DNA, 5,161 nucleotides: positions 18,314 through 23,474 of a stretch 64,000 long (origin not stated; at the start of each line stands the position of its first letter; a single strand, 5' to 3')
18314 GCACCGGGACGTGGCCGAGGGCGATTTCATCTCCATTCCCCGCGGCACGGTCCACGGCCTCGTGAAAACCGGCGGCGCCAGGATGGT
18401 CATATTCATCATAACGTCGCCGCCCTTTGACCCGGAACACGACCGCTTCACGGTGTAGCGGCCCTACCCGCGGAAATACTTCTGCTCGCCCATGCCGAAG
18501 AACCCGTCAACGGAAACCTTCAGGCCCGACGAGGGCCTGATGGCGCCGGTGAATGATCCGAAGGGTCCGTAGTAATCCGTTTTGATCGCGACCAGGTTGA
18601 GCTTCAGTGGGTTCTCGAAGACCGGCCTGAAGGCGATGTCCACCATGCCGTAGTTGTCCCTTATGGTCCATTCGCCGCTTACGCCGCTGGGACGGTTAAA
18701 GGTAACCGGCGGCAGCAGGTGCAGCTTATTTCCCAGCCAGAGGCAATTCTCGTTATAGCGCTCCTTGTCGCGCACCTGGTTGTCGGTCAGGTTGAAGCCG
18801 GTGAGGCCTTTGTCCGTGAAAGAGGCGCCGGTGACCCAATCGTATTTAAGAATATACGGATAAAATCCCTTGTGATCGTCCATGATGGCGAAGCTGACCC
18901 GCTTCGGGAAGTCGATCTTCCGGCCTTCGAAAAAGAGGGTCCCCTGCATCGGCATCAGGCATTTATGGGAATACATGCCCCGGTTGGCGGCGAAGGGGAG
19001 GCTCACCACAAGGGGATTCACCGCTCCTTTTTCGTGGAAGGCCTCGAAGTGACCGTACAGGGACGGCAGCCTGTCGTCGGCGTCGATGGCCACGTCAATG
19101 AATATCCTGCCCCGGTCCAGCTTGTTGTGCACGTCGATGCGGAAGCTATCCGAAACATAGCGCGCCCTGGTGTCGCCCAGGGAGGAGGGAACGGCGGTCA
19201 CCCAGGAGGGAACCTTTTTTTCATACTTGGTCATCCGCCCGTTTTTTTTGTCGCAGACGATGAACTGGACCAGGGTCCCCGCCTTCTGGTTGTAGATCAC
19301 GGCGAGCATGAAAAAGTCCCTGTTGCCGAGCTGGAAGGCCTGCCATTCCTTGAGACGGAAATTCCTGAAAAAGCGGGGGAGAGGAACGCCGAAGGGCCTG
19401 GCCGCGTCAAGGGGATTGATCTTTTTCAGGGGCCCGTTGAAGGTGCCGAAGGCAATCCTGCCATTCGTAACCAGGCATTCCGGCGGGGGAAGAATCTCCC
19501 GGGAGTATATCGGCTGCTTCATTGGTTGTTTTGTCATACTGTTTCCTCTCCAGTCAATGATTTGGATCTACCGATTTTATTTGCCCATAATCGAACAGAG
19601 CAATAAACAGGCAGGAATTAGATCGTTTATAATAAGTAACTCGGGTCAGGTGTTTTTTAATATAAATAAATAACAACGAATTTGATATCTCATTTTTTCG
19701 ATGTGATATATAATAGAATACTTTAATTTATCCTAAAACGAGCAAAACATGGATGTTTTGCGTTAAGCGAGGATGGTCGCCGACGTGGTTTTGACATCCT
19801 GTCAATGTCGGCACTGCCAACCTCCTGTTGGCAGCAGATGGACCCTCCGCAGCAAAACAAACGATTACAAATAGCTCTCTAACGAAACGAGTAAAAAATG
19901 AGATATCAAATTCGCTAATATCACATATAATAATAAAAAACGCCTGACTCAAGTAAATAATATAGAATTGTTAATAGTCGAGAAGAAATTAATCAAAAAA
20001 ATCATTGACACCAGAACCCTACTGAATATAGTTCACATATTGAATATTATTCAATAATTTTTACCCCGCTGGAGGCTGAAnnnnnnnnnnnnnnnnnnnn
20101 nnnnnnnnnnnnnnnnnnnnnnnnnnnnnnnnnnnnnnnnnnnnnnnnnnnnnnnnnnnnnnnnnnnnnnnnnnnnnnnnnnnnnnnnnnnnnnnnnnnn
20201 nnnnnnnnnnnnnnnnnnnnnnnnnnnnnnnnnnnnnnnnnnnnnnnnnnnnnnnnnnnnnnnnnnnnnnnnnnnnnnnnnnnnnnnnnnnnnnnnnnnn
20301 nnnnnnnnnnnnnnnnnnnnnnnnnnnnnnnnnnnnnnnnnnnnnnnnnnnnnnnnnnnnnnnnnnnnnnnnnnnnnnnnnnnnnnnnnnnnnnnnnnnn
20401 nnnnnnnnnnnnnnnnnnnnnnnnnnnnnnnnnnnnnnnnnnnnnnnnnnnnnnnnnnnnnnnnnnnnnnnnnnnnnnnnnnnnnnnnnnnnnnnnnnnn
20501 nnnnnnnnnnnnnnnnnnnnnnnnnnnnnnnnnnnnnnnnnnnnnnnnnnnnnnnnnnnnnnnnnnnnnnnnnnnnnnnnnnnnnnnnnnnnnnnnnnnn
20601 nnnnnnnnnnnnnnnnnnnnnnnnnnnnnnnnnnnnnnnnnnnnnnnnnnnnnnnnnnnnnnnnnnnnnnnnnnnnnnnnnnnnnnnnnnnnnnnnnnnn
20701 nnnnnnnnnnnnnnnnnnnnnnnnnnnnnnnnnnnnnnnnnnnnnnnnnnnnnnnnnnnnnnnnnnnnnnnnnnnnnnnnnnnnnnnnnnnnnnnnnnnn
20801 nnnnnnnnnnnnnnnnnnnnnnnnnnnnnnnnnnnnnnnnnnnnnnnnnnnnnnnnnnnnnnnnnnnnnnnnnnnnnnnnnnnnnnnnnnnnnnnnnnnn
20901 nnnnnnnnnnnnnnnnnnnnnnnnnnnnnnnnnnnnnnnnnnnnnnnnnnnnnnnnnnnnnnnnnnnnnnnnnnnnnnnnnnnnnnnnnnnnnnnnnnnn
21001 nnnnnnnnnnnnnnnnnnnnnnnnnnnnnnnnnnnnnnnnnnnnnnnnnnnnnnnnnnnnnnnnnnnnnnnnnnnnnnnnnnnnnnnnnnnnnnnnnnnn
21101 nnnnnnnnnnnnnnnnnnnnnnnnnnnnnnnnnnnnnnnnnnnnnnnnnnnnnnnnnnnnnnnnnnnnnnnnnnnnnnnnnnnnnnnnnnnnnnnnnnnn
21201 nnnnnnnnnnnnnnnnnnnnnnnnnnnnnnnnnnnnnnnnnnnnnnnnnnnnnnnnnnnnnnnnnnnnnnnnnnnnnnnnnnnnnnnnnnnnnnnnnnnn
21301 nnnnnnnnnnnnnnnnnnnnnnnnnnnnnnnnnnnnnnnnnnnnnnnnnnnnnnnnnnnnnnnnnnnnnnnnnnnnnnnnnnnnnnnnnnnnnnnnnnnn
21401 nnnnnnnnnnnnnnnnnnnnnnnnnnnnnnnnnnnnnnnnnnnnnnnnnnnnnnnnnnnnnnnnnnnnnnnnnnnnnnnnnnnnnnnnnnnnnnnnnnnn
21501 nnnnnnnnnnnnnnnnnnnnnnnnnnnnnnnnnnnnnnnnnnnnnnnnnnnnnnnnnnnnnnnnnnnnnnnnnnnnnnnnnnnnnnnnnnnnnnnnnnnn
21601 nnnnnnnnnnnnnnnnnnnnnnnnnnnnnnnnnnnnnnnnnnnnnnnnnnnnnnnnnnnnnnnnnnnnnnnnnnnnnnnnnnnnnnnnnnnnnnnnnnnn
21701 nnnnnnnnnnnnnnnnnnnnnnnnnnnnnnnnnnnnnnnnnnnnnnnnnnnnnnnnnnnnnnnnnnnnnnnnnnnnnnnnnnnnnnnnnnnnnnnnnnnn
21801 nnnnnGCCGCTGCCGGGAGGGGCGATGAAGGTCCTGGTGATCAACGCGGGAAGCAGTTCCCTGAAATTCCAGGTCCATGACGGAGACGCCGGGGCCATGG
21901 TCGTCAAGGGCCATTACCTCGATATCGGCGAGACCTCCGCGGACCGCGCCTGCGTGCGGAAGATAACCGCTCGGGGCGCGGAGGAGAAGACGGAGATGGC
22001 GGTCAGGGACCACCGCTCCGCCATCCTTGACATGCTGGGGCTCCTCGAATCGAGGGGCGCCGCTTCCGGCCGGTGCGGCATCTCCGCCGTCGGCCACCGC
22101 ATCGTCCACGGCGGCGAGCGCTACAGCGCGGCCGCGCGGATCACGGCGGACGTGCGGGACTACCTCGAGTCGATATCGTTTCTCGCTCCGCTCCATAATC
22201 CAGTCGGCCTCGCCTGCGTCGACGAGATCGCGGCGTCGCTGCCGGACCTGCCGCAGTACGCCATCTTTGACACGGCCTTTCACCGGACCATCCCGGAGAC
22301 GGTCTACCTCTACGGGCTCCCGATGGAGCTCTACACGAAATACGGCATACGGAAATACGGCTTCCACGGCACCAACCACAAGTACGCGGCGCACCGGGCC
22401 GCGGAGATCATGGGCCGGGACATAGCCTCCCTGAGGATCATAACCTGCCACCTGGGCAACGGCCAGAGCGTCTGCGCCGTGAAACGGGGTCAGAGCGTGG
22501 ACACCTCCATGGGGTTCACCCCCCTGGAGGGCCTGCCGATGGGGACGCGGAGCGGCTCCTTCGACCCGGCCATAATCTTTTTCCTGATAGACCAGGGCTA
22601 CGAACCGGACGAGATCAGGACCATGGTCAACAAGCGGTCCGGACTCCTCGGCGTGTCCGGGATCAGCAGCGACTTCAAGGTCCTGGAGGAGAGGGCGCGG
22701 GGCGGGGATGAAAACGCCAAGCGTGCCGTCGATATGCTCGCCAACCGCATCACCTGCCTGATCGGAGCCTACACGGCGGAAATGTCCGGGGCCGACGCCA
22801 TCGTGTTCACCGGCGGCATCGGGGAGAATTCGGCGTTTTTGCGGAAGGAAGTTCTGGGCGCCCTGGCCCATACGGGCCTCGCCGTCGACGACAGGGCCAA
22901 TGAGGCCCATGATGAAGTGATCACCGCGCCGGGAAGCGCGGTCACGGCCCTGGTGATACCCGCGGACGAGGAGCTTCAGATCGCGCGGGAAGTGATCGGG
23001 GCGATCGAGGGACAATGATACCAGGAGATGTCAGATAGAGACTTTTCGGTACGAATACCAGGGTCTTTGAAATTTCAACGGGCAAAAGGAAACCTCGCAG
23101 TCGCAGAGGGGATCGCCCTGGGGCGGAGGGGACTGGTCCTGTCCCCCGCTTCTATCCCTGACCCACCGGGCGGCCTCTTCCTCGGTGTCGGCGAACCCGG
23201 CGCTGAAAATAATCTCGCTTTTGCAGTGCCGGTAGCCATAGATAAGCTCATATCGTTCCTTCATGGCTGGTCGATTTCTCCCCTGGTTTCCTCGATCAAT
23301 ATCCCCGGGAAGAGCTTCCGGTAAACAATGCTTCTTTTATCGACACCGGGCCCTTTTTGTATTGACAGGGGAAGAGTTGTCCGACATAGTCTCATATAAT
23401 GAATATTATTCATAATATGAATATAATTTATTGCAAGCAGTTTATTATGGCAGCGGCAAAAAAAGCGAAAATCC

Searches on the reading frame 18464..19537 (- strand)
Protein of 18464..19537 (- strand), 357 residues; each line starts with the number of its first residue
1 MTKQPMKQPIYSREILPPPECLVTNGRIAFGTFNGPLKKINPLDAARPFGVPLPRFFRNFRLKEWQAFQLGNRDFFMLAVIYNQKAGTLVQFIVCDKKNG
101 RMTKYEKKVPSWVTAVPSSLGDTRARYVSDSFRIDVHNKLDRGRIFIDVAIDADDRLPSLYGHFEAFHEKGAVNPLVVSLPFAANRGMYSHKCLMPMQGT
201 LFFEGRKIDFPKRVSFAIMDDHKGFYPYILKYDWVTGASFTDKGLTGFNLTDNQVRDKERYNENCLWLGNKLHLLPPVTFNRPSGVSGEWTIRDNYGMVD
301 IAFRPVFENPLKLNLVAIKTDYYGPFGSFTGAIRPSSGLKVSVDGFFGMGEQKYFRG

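Call 3: search_protein_families(library=pfam, proteins=[window:18464-19537:-])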
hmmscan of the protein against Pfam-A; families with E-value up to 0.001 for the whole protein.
window:18464-19537:- (357 aa): 1 family
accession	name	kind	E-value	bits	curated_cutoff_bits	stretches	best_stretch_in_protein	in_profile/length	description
PF10974.15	DUF2804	-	1.3e-41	143.4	26.9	1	14-354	3-336/339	Domain of unknown function (DUF2804)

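Call 4: search_protein_families(library=ncbifam, proteins=[window:18464-19537:-])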
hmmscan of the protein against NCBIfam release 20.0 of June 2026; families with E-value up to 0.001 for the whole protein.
window:18464-19537:- (357 aa): 0 families

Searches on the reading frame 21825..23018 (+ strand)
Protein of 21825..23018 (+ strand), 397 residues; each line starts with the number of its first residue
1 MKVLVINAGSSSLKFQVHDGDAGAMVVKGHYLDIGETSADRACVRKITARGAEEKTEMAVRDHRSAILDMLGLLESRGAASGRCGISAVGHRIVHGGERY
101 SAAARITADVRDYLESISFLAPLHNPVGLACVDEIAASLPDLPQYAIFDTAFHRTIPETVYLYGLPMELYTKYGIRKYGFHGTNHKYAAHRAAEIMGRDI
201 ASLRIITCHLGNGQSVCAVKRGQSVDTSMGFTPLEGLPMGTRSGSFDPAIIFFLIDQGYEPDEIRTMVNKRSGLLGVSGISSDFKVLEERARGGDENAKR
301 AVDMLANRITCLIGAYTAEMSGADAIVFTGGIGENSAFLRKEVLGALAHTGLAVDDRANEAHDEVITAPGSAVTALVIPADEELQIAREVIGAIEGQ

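Call 3: search_protein_families(library=pfam, proteins=[window:21825-23018:+])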
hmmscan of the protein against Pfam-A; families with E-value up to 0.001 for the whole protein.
window:21825-23018:+ (397 aa): 1 family
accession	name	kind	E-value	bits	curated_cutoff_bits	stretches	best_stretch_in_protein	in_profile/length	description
PF00871.23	Acetate_kinase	-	7e-131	436.9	22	1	2-388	1-392/392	Acetokinase family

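Call 4: search_protein_families(library=ncbifam, proteins=[window:21825-23018:+])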
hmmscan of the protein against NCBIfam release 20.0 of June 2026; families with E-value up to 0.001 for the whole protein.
window:21825-23018:+ (397 aa): 8 families
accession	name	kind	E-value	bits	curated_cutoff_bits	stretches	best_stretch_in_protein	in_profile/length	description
TIGR00016.1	ackA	subfamily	9.6e-130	432.9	293.4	1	1-391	4-401/405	acetate/propionate family kinase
NF009063.0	PRK12397.1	equivalog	2.7e-118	395.2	659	1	2-391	4-390/404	acetate/propionate family kinase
NF009099.0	PRK12440.1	equivalog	2.6e-109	365.8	693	1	3-391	6-394/397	acetate/propionate family kinase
NF009045.0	PRK12379.1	equivalog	1.5e-104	350.1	580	1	3-391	7-390/402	propionate kinase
NF005520.0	PRK07157.1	equivalog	2.4e-96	323.3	561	1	1-392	3-396/400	acetate kinase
NF005462.0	PRK07058.1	equivalog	1.7e-93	313.8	486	1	3-394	6-390/396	acetate/propionate family kinase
NF002834.0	PRK03011.1-5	subfamily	3.4e-26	92.2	222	1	176-339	150-313/357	butyrate kinase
TIGR02707.1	butyr_kinase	equivalog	1.4e-21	77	289.1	1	176-340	147-311/351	butyrate kinase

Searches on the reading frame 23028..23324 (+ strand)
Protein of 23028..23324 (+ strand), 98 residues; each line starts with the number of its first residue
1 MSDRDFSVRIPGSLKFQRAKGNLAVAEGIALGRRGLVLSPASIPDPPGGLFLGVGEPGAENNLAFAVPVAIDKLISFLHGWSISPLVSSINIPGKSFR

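Call 3: search_protein_families(library=pfam, proteins=[window:23028-23324:+])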
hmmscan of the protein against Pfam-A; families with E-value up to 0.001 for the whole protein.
window:23028-23324:+ (98 aa): 0 families

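Call 4: search_protein_families(library=ncbifam, proteins=[window:23028-23324:+])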
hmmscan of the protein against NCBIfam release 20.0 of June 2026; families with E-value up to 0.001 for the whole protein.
window:23028-23324:+ (98 aa): 0 families
